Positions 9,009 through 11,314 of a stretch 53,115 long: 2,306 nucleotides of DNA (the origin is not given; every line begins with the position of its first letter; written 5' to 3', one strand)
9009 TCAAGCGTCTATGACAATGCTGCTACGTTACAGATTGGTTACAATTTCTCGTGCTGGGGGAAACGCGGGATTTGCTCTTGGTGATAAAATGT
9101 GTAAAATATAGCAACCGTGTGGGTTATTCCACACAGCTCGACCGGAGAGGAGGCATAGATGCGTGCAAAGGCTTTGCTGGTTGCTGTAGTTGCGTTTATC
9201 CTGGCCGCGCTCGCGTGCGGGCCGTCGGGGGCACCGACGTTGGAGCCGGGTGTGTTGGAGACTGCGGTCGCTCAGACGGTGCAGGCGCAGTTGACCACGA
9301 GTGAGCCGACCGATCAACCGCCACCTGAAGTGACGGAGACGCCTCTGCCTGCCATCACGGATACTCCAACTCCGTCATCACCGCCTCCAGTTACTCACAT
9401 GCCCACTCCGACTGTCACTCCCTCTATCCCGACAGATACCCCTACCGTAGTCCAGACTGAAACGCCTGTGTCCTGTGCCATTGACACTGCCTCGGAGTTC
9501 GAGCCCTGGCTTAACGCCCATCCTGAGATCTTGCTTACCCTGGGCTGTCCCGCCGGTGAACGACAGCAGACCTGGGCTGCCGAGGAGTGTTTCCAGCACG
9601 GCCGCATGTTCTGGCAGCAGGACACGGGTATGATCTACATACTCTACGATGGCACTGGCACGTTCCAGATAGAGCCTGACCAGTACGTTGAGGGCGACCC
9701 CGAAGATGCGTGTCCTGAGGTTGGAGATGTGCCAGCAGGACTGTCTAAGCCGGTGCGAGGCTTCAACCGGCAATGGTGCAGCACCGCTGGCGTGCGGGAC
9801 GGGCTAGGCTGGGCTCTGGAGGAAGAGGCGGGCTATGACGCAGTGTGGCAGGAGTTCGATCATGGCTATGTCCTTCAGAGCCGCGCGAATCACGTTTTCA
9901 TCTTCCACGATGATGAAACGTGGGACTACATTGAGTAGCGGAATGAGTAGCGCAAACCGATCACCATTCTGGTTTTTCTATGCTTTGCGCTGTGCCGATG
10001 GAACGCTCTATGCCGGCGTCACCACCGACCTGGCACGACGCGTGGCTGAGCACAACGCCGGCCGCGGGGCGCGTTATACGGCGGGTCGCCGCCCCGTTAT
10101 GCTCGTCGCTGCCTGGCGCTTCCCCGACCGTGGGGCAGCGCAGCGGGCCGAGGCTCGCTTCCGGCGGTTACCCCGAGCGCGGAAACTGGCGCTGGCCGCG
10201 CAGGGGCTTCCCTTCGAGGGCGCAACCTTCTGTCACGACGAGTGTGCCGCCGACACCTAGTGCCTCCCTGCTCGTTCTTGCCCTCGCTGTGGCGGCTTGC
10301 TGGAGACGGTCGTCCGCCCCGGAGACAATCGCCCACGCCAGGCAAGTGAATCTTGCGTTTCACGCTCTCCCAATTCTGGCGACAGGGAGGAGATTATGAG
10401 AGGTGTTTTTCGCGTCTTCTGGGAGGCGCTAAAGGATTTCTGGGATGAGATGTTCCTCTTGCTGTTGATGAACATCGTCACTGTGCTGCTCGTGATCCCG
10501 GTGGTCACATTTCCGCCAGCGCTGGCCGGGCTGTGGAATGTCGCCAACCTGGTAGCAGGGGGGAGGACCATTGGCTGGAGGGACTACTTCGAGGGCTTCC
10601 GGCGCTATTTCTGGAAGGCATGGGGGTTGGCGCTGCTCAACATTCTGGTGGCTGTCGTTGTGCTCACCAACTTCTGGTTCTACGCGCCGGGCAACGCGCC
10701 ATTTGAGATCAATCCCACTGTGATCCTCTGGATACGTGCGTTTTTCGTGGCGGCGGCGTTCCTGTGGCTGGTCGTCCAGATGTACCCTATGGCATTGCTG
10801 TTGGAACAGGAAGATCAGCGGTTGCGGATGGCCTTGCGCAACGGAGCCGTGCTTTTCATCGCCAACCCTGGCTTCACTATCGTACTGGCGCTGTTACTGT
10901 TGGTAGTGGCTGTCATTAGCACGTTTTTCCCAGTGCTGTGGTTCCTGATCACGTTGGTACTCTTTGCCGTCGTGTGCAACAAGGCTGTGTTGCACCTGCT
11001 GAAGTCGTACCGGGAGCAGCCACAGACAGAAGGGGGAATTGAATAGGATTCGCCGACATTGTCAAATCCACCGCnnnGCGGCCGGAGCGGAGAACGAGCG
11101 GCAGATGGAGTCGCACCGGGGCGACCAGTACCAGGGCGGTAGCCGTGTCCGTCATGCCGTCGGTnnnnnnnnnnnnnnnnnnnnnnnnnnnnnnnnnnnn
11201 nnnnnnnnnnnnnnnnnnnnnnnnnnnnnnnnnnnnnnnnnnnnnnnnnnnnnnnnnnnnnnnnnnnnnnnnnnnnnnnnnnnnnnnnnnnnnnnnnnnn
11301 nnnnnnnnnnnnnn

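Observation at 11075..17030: Shared extreme C-terminal motif YLPL[IV][LM][RN] on four signal-peptide proteins: candidate unnamed sorting or anchoring signal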

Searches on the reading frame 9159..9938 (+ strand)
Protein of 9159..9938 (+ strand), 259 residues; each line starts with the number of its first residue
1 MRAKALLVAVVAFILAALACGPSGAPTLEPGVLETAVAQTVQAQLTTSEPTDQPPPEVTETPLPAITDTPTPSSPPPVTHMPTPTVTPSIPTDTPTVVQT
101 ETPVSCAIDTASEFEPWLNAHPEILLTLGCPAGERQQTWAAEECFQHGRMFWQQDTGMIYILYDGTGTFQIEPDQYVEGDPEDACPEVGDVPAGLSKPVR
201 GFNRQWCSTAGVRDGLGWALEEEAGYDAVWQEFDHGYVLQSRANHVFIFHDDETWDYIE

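Call 26: search_protein_families(library=pfam, proteins=[window:9159-9938:+], max_evalue=0.01)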
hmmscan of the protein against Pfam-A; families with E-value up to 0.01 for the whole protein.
window:9159-9938:+ (259 aa): 1 family
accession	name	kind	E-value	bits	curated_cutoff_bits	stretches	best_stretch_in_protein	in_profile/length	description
PF08310.17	LGFP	-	0.0036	18.1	22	0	140-158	16-34/53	LGFP repeat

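Call 27: search_protein_families(library=ncbifam, proteins=[window:9159-9938:+], max_evalue=1)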
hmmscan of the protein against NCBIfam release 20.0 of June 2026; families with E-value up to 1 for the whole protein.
window:9159-9938:+ (259 aa): 1 family
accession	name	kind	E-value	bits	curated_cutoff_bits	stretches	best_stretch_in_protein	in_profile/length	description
TIGR04514.1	GWxTD_dom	domain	0.1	13.2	28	1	140-163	58-81/105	GWxTD domain-containing protein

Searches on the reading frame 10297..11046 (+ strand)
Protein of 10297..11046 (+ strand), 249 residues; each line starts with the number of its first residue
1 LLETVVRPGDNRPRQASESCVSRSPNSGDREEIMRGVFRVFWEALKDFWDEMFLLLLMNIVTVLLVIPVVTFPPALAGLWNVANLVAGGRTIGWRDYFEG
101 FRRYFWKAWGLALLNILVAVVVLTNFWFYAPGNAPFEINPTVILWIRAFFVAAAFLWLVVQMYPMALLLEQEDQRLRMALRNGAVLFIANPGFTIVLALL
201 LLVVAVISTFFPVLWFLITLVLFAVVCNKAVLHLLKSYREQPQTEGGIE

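Call 26: search_protein_families(library=pfam, proteins=[window:10297-11046:+], max_evalue=0.01)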
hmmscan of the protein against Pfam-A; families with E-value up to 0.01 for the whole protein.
window:10297-11046:+ (249 aa): 1 family
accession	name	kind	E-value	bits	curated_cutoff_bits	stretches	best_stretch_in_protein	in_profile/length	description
PF04854.19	DUF624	-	4.5e-06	27.2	24.2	1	57-126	3-77/77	Protein of unknown function, DUF624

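Call 27: search_protein_families(library=ncbifam, proteins=[window:10297-11046:+], max_evalue=1)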
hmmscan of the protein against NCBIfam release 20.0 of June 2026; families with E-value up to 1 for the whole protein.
window:10297-11046:+ (249 aa): 1 family
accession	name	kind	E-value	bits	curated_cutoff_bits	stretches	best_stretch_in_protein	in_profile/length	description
NF052431.1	MusI_fam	subfamily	2.5e-10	40.5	160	1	55-228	17-184/194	MusI family membrane protein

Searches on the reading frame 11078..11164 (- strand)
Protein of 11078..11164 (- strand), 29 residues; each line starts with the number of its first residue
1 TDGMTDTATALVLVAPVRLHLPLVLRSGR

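Call 6: search_protein_families(library=ncbifam, proteins=[window:11078-11164:-], max_evalue=10)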
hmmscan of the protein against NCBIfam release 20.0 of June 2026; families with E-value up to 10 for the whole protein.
seq(29 aa): 0 families
